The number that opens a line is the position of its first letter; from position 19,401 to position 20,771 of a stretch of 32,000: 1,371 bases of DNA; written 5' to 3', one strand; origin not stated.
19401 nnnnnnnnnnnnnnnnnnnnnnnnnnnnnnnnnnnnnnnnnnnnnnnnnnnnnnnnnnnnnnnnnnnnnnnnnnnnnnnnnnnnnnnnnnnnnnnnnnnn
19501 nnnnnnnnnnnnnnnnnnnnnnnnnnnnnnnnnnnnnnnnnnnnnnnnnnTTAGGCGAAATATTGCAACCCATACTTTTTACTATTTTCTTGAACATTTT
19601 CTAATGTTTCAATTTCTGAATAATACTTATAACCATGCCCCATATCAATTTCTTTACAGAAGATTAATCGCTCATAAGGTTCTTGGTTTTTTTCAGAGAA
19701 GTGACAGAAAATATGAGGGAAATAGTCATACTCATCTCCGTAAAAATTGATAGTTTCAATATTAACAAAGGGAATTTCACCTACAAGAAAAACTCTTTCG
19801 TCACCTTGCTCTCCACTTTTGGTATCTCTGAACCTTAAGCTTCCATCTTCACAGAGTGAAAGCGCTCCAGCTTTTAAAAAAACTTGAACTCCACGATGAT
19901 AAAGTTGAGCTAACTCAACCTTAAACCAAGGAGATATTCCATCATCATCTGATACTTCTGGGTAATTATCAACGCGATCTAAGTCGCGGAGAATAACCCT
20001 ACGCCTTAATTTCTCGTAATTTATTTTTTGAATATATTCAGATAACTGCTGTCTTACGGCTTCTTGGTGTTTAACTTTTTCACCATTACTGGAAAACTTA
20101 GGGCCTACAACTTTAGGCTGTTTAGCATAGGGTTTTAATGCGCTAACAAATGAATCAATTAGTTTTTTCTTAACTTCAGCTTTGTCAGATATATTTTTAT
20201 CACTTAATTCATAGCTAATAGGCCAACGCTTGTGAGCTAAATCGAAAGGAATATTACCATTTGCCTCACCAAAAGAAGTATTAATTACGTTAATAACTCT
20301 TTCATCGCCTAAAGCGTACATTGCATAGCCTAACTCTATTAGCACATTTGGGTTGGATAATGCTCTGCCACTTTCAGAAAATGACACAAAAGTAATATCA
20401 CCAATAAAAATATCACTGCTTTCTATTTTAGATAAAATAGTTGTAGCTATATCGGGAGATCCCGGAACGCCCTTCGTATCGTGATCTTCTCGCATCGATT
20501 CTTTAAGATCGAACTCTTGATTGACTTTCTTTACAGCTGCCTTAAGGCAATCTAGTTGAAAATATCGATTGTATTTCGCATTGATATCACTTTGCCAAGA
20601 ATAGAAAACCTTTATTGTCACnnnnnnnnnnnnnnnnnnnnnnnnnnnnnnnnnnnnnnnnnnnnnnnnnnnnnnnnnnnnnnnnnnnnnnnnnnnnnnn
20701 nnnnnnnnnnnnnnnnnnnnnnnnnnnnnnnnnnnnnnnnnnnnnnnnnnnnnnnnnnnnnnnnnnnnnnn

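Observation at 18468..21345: Low-GC island of unrecognised genes, organised like an integrase-less integron cassette array (CALIN), inserted between mesD and a dehalogenase gene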

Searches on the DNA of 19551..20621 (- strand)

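Call 52: build_rna_model(alignment_id=A3, structure=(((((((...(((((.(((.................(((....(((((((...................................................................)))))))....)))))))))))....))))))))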
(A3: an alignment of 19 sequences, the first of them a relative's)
Model R1 built from alignment A3 (19 sequences, 150 columns); structure: as given.
model positions 126; base pairs 25; branch points 0; effective number of sequences 3.89; information 0.59 bits per position. Calibrated on 0.2 Mb of random sequence (short: E-values are rough).
structure used (alignment columns):
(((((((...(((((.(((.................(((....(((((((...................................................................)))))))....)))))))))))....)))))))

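Call 53: search_with_rna_model(model_id=R1, source=window, filters=off, max_evalue=10, show_alignments=6)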
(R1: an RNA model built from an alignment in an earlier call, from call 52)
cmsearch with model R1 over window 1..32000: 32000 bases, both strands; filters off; matches with E-value up to 10: 32.
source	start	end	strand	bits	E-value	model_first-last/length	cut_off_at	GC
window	19457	19556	-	47.9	3.5e-10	1-126/126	no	0.52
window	29720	29778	+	12.8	0.4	1-126/126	no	0.37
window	22611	22638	-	12.7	0.41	1-126/126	no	0.5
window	19367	19482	+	11.6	0.82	1-126/126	no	0.41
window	21318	21429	+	11.3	0.94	1-126/126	no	0.36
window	18643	18744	-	10.9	1.2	1-126/126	no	0.46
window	6429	6538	+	10.7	1.4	1-126/126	no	0.35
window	29720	29778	-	10.5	1.6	1-126/126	no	0.37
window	3588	3640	+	10.3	1.7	1-126/126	no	0.34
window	7706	7751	-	10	2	1-126/126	no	0.37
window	13348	13391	-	10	2.1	1-126/126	no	0.34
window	2516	2562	-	10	2.1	1-126/126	no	0.32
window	30824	30849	-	9.5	2.7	1-126/126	no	0.23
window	2155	2270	-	9.3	3.1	1-126/126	no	0.4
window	30535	30594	-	9.3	3.2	1-126/126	no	0.37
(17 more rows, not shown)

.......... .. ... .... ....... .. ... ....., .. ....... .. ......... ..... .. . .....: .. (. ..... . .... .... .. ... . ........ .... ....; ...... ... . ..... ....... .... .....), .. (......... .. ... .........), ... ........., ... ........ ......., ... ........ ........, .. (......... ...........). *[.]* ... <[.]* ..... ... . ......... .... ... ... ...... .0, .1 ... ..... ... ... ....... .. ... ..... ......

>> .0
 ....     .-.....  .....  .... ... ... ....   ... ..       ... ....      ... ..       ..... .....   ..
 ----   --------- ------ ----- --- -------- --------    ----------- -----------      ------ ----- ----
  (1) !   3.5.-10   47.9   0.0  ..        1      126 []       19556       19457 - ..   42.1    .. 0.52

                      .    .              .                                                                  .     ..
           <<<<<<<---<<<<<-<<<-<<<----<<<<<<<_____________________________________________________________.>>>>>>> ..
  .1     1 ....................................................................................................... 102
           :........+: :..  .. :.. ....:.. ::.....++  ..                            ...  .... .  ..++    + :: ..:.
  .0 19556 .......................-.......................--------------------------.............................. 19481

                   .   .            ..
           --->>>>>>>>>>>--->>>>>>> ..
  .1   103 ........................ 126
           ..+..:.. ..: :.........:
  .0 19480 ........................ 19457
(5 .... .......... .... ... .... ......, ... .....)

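Call 54: search_with_rna_model(model_id=R1, sources=[L104, L106, L105, L013, L102, L001], filters=off, max_evalue=1)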
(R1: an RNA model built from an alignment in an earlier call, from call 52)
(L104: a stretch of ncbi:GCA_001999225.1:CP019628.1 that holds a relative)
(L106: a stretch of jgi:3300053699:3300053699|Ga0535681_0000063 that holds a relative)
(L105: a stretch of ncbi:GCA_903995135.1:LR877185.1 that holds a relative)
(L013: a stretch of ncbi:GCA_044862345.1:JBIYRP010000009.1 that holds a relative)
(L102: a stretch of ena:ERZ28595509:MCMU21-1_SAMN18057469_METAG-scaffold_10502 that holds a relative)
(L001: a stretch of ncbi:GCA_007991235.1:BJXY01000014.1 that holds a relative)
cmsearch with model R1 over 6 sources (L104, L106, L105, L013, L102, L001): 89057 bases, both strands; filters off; matches with E-value up to 1: 11.
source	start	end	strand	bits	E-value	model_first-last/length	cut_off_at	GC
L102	880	975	+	70.2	1.7e-15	1-126/126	no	0.45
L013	343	459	+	54.7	1.7e-11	1-126/126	no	0.53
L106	6483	6568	-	52.3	7.1e-11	1-126/126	no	0.48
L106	7090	7185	-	51.1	1.4e-10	1-126/126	no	0.38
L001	2649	2748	+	47.9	9.7e-10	1-126/126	no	0.52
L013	1548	1648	+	46.5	2.3e-09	1-126/126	no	0.48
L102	1983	2057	+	36.5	8.3e-07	1-126/126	no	0.55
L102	2621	2725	+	23.3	0.0022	1-126/126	no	0.37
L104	3078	3147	-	14.5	0.39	1-126/126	no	0.33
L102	555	607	+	13.5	0.74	1-126/126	no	0.34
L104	5225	5316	+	13.4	0.78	1-126/126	no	0.32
